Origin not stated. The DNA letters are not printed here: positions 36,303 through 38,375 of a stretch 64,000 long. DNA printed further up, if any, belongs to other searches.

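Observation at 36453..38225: NosZ-like copper enzyme with substitutions in both a CuZ and a CuA ligand column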

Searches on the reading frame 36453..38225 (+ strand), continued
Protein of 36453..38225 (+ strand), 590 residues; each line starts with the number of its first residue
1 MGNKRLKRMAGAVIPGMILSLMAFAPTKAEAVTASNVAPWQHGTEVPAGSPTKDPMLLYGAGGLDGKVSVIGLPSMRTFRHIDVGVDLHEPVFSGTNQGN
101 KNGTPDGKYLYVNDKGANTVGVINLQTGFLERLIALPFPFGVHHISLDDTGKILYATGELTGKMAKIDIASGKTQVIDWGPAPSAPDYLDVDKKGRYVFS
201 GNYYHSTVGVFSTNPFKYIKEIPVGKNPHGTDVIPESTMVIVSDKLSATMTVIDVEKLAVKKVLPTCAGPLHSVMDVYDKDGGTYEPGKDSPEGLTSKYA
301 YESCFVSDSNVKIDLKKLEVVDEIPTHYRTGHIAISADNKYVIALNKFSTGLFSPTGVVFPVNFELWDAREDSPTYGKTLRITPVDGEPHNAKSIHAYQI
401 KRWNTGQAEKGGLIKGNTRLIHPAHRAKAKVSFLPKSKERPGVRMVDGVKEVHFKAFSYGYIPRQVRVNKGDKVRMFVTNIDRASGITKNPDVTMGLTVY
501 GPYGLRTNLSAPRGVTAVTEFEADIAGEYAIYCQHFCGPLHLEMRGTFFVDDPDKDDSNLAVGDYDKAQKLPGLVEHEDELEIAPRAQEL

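Call 28: search_protein_representatives(protein=window:36453-38225:+)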
Query: 590 residues. Proteins with E-value up to 0.001 (for the whole library): 3841; up to 1e-10: 295; up to 1e-30: 25. The best 150 are listed.
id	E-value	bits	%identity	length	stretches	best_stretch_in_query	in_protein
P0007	0.0e+00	1125.9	84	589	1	20-588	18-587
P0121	7.1e-177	605.8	60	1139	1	39-556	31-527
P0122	5.8e-146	503.7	56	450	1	119-578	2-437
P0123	5.5e-126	437.7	47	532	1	27-551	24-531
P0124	3.6e-106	372.3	55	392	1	210-575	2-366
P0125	8.5e-94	331.4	82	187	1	242-417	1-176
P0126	4.8e-92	325.7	64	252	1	321-554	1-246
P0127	3.6e-89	316.2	40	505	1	48-550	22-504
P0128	1.5e-79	284.4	66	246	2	119-294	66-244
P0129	8.5e-70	252.2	41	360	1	182-551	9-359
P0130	1.0e-62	228.8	41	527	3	183-406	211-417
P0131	3.3e-56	207.3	83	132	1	1-112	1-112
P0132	1.1e-50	189.1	78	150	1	150-257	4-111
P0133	2.3e-45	171.5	69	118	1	366-481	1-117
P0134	6.2e-43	163.5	28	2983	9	104-273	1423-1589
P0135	4.2e-40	154.1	29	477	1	57-550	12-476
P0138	1.0e-38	149.5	39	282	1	297-551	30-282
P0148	2.7e-28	115.1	37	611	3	220-402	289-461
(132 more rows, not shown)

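Call 31: search_protein_families(library=ncbifam, proteins=[P0007, P0121, P0123, P0127, P0130, P0135, P0129, P0138, P0148], max_evalue=1e-10)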
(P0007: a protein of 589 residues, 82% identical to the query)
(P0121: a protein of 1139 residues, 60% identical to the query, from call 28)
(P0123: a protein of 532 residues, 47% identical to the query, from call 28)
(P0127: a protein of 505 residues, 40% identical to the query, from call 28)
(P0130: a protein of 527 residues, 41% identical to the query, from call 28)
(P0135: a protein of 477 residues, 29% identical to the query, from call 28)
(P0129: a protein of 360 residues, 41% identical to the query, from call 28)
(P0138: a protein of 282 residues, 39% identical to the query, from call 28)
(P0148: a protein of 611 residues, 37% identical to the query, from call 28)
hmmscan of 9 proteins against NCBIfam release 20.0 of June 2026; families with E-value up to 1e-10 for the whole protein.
P0007 (589 aa): 3 families
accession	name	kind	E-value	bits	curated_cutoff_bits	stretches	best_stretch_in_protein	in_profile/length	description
NF052460.1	L-NosZ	equivalog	1.2e-248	825.4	700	1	52-552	1-480/480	clade III lactonase-type nitrous-oxide reductase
TIGR04246.1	nitrous_NosZ_Gp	equivalog_domain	9.9e-51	172.7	625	1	219-551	267-577/578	Sec-dependent nitrous-oxide reductase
TIGR04244.1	nitrous_NosZ_RR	equivalog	5.8e-36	124.2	625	1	214-550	305-626/627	TAT-dependent nitrous-oxide reductase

P0121 (1139 aa): 5 families
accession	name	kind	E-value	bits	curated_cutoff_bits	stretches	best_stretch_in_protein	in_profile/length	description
NF052460.1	L-NosZ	equivalog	4.5e-179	596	700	1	45-523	1-480/480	clade III lactonase-type nitrous-oxide reductase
TIGR04246.1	nitrous_NosZ_Gp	equivalog_domain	9.4e-41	139.7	625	1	246-508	322-560/578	Sec-dependent nitrous-oxide reductase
TIGR04244.1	nitrous_NosZ_RR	equivalog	3.7e-26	91.8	625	1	211-507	306-609/627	TAT-dependent nitrous-oxide reductase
TIGR03866.1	PQQ_ABC_repeats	subfamily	1.3e-14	54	287.3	0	186-320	7-141/310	PQQ-dependent catabolism-associated beta-propeller protein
TIGR02276.1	beta_rpt_yvtn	repeat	9.8e-11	41.5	27.85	0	97-120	1-24/42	beta-propeller repeat protein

P0123 (532 aa): 6 families
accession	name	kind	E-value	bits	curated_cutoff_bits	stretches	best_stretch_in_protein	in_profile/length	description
NF052460.1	L-NosZ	equivalog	1.4e-275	914.2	700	1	48-532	1-480/480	clade III lactonase-type nitrous-oxide reductase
TIGR04246.1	nitrous_NosZ_Gp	equivalog_domain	3e-71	240.4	625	1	188-531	241-577/578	Sec-dependent nitrous-oxide reductase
TIGR04244.1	nitrous_NosZ_RR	equivalog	5.2e-57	193.7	625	1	202-530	293-626/627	TAT-dependent nitrous-oxide reductase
TIGR03866.1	PQQ_ABC_repeats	subfamily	4.1e-27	95.1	287.3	1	88-338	39-281/310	PQQ-dependent catabolism-associated beta-propeller protein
NF052340.1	hydrazine_beta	equivalog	3.8e-18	65.7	560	1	135-262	34-160/372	hydrazine synthase subunit beta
TIGR02276.1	beta_rpt_yvtn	repeat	1.1e-16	60.5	27.85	0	99-134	1-37/42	beta-propeller repeat protein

P0127 (505 aa): 6 families
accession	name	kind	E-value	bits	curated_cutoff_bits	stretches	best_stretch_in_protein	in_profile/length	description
NF052460.1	L-NosZ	equivalog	2.1e-139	465.1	700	1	28-505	1-479/480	clade III lactonase-type nitrous-oxide reductase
TIGR04246.1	nitrous_NosZ_Gp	equivalog_domain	1.5e-40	139.1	625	1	235-504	330-576/578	Sec-dependent nitrous-oxide reductase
TIGR04244.1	nitrous_NosZ_RR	equivalog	8e-28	97.3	625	1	166-505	284-627/627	TAT-dependent nitrous-oxide reductase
TIGR03866.1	PQQ_ABC_repeats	subfamily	2.4e-19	69.6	287.3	1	186-300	28-141/310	PQQ-dependent catabolism-associated beta-propeller protein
NF052340.1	hydrazine_beta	equivalog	7.6e-15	54.8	560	0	153-303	29-181/372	hydrazine synthase subunit beta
TIGR02276.1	beta_rpt_yvtn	repeat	2.9e-11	43.2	27.85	0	209-250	1-42/42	beta-propeller repeat protein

P0130 (527 aa): 8 families
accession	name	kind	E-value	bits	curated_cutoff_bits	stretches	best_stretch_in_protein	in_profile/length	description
NF052460.1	L-NosZ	equivalog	3.2e-124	415.1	700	3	210-418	130-333/480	clade III lactonase-type nitrous-oxide reductase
TIGR04246.1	nitrous_NosZ_Gp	equivalog_domain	6.2e-84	282.3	625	2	296-526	332-577/578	Sec-dependent nitrous-oxide reductase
TIGR04244.1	nitrous_NosZ_RR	equivalog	6.5e-68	229.8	625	2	242-526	295-627/627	TAT-dependent nitrous-oxide reductase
TIGR03866.1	PQQ_ABC_repeats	subfamily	4.5e-25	88.4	287.3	1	239-361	21-142/310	PQQ-dependent catabolism-associated beta-propeller protein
NF052340.1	hydrazine_beta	equivalog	1.4e-22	80.3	560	1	212-423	33-232/372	hydrazine synthase subunit beta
TIGR02276.1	beta_rpt_yvtn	repeat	7.2e-19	67.5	27.85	0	268-309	1-42/42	beta-propeller repeat protein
TIGR03096.1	nitroso_cyanin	equivalog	1.5e-11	44.2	142.85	1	446-518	59-128/135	nitrosocyanin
NF052342.1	hydrazine_BC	exception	6.3e-11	41.2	1250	0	237-357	60-181/690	hydrazine synthase subunit beta-gamma fusion subunit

P0135 (477 aa): 5 families
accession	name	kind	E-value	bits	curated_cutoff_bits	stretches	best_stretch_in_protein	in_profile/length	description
NF052460.1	L-NosZ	equivalog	4.6e-84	282.7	700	1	10-476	2-478/480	clade III lactonase-type nitrous-oxide reductase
TIGR04246.1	nitrous_NosZ_Gp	equivalog_domain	3.9e-28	98.1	625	1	368-477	476-577/578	Sec-dependent nitrous-oxide reductase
TIGR04244.1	nitrous_NosZ_RR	equivalog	8.1e-21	74.2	625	1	369-477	527-627/627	TAT-dependent nitrous-oxide reductase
TIGR03866.1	PQQ_ABC_repeats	subfamily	7.2e-20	71.3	287.3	1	133-271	46-185/310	PQQ-dependent catabolism-associated beta-propeller protein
NF052340.1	hydrazine_beta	equivalog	8.4e-16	58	560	0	196-272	18-94/372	hydrazine synthase subunit beta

P0129 (360 aa): 4 families
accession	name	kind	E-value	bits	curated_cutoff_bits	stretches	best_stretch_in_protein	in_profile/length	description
NF052460.1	L-NosZ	equivalog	2.4e-120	402.3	700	1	7-360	128-480/480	clade III lactonase-type nitrous-oxide reductase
TIGR04246.1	nitrous_NosZ_Gp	equivalog_domain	2.6e-39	135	625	1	90-359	333-577/578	Sec-dependent nitrous-oxide reductase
TIGR04244.1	nitrous_NosZ_RR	equivalog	1.4e-31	109.7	625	1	43-359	305-627/627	TAT-dependent nitrous-oxide reductase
TIGR03866.1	PQQ_ABC_repeats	subfamily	1.6e-11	43.8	287.3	1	22-154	10-142/310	PQQ-dependent catabolism-associated beta-propeller protein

P0138 (282 aa): 3 families
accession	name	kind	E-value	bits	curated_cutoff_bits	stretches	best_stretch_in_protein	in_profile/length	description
NF052460.1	L-NosZ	equivalog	1.8e-69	234.5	700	1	2-282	199-479/480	clade III lactonase-type nitrous-oxide reductase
TIGR04246.1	nitrous_NosZ_Gp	equivalog_domain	5.5e-30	104.2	625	1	12-281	330-576/578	Sec-dependent nitrous-oxide reductase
TIGR04244.1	nitrous_NosZ_RR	equivalog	2.7e-19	69.2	625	1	13-282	363-627/627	TAT-dependent nitrous-oxide reductase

P0148 (611 aa): 3 families
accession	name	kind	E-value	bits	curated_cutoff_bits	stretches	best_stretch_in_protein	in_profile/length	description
TIGR04244.1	nitrous_NosZ_RR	equivalog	3e-178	594.2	625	1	6-580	7-627/627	TAT-dependent nitrous-oxide reductase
TIGR04246.1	nitrous_NosZ_Gp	equivalog_domain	1.9e-159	531.7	625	2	331-581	331-578/578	Sec-dependent nitrous-oxide reductase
NF052460.1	L-NosZ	equivalog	3.7e-69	233.5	700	2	275-483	155-349/480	clade III lactonase-type nitrous-oxide reductase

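Call 35: find_related_loci(query=A3, collection=genome_contigs, flank=10000)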
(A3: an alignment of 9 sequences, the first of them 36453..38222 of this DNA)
Query A3 (590 aa) in genome_contigs; peptide patterns used: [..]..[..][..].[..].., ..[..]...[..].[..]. (x = any residue, [..] = any of these).
160 stretches matched a pattern; 144 encode a relative of the query (tblastn E <= 1e-3); the best 80 are kept; 80 distinct loci.
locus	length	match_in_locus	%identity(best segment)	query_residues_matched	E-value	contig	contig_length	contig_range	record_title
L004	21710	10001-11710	87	20-590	0e+0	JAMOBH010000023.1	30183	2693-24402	MAG: Magnetococcus sp. YQC-5 contig-110_292, whole genome shotgun sequence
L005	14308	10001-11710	84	17-588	0e+0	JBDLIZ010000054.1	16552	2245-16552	MAG: Pseudomonadota bacterium isolate MAG064 MAG064_54, whole genome shotgun sequence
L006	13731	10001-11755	82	2-590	0e+0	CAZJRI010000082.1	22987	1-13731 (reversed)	MAG TPA_asm: uncultured Pseudomonadales bacterium isolate SRP200020_co5_13 genome assembly, contig: NODE_3448_length_229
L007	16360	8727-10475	82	2-586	0e+0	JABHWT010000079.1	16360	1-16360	MAG: Halieaceae bacterium isolate SI047_bin19 k141_605070, whole genome shotgun sequence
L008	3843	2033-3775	82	9-588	0e+0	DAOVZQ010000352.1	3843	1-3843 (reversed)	MAG TPA_asm: bacterium isolate CSMAG_1813 CSMAG_1813_k141_2896416_length_3843_cov_6.0000, whole genome shotgun sequence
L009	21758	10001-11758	81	3-590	0e+0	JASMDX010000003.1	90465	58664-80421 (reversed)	MAG: Alphaproteobacteria bacterium isolate ETNP3_MAG_51 c_000000019414, whole genome shotgun sequence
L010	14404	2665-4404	81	7-590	0e+0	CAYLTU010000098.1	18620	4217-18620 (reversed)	MAG TPA_asm: uncultured Rhodospirillaceae bacterium isolate SRP308112_co1_145 genome assembly, contig: NODE_4781_length_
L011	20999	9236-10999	80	1-590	0e+0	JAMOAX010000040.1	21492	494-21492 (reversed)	MAG: Magnetococcus sp. DMHC-8 contig-110_534, whole genome shotgun sequence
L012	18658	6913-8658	80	5-586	0e+0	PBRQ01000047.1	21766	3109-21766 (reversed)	MAG: Gammaproteobacteria bacterium isolate NP948 MHASMcontig_352688, whole genome shotgun sequence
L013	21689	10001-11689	83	27-590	0e+0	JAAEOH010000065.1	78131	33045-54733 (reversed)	MAG: Hyphomicrobiales bacterium isolate Cca_2 CcaG_CONTIG384179, whole genome shotgun sequence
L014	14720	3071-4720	84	40-590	0e+0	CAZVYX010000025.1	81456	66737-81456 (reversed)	MAG TPA_asm: uncultured Rhodospirillaceae bacterium isolate SRP200020_co2_21 genome assembly, contig: NODE_291_length_81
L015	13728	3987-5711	78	18-590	0e+0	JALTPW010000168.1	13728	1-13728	MAG: Chromatiales bacterium isolate S140_maxbin2_scaf2bin.116 S140_NODE_1369_length_13728_cov_5.826410, whole genome sho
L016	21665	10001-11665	79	36-590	0e+0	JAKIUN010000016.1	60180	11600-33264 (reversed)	MAG: Gammaproteobacteria bacterium isolate D100SM.bin.19 NODE_220_length_60180_cov_44.529116, whole genome shotgun seque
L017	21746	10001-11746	76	3-584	0e+0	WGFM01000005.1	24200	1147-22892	MAG: Deltaproteobacteria bacterium isolate S146_84 k151_218971, whole genome shotgun sequence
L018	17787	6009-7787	73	1-590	0e+0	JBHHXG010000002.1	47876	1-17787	MAG: Mariprofundaceae bacterium isolate D_2_bin.31 NODE_127_length_47876_cov_12.022396, whole genome shotgun sequence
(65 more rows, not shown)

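Call 45: list_cluster_members(proteins=[P0123, P0127, P0130, P0121, P0135, P0001])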
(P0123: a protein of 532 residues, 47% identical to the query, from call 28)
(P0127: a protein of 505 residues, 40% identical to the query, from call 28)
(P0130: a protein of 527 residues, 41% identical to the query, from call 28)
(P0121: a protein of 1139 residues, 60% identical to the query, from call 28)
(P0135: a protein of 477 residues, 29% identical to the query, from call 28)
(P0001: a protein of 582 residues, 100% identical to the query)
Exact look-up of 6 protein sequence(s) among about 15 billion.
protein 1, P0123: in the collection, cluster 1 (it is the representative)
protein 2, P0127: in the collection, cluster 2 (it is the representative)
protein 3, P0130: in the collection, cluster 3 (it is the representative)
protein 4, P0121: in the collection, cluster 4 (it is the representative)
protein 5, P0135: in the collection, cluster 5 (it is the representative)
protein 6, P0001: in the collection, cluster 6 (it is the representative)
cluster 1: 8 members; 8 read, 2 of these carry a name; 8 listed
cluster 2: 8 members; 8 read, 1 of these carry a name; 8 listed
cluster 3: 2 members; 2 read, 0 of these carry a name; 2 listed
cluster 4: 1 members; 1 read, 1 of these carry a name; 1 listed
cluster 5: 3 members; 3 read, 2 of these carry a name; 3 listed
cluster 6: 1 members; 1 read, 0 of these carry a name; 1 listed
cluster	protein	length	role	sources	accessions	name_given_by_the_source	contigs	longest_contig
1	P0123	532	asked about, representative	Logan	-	-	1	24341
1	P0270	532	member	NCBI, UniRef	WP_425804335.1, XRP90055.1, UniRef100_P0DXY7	beta-propeller fold lactonase family protein [Desulfitobacterium sp. Sab5] | Nitrous-oxide reductase n=1 Tax=Desulfitobacterium nosdiversum TaxID=3375356 ...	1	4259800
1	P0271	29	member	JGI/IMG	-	hypothetical protein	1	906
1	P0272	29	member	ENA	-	-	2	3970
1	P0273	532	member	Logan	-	-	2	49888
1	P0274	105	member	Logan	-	-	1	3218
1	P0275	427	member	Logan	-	-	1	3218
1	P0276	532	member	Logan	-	-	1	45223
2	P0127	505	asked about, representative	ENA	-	-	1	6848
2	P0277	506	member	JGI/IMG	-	DNA-binding beta-propeller fold protein YncE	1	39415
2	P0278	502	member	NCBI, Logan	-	-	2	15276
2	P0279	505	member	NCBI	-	-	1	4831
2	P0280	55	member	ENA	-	-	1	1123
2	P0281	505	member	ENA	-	-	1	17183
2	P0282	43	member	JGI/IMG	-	-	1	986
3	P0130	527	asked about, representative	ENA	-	-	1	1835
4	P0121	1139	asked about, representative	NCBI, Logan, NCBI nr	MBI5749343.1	MAG: beta-propeller fold lactonase family protein [Nitrospinae bacterium] | beta-propeller fold lactonase family protein [Nitrospinota bacterium]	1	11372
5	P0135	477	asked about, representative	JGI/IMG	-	DNA-binding beta-propeller fold protein YncE/plastocyanin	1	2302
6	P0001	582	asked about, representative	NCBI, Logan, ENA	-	-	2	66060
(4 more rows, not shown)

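Call 46: predict_structure(alignment_id=A3)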
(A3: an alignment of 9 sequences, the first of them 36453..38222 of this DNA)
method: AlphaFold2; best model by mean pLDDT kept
length: 590 residues; sequences in the alignment: 9
mean_pLDDT: 73.1   pTM: 0.76
mean pLDDT of the five models: 73.1, 72.6, 72.3, 68.9, 68.4
residues with pLDDT >= 90: 149; 70-90: 257; 50-70: 53; < 50: 131
segments of 3 or more residues with pLDDT < 50: 1-51, 349-360, 404-428, 485-491, 558-590
pLDDT, mean of each block of 10 residues (from residue 1): 39 41 35 33 34 78 80 82 82 83 81 88 80 76 88 88 86 81 74 93 91 93 92 93 93 97 92 88 67 84 88 95 86 88 74 35 82 88 71 85 45 30 42 82 91 82 87 90 54 71 78 80 82 63 69 64 45 31 27
secondary structure, 60 per line:
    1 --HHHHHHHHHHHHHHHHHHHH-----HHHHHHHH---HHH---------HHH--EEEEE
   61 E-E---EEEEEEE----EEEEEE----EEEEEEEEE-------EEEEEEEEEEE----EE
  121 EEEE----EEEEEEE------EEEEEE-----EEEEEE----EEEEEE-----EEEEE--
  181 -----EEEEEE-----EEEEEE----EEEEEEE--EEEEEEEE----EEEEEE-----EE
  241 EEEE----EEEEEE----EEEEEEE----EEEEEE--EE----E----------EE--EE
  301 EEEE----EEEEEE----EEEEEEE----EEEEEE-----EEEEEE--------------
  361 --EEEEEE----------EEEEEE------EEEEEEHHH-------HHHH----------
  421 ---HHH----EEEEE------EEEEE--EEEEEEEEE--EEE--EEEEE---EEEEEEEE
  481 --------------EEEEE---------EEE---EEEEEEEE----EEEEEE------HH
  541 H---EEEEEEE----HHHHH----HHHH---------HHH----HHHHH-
elements in order: H3-22 H28-35 E56-61 E67-73 E78-83 E88-96 E104-114 E119-124 E129-135 E142-147 E153-158 E163-168 E174-178 E186-191 E197-202 E207-213 E216-223 E228-233 E239-244 E249-254 E259-265 E270-275 E299-304 E309-314 E319-325 E330-335 E341-346 E363-368 E379-384 E391-396 H407-410 E431-435 E442-446 E449-457 E460-462 E465-469 E473-480 E495-499 E509-511 E515-522 E527-532 E545-551 H556-560 H565-568 H585-589
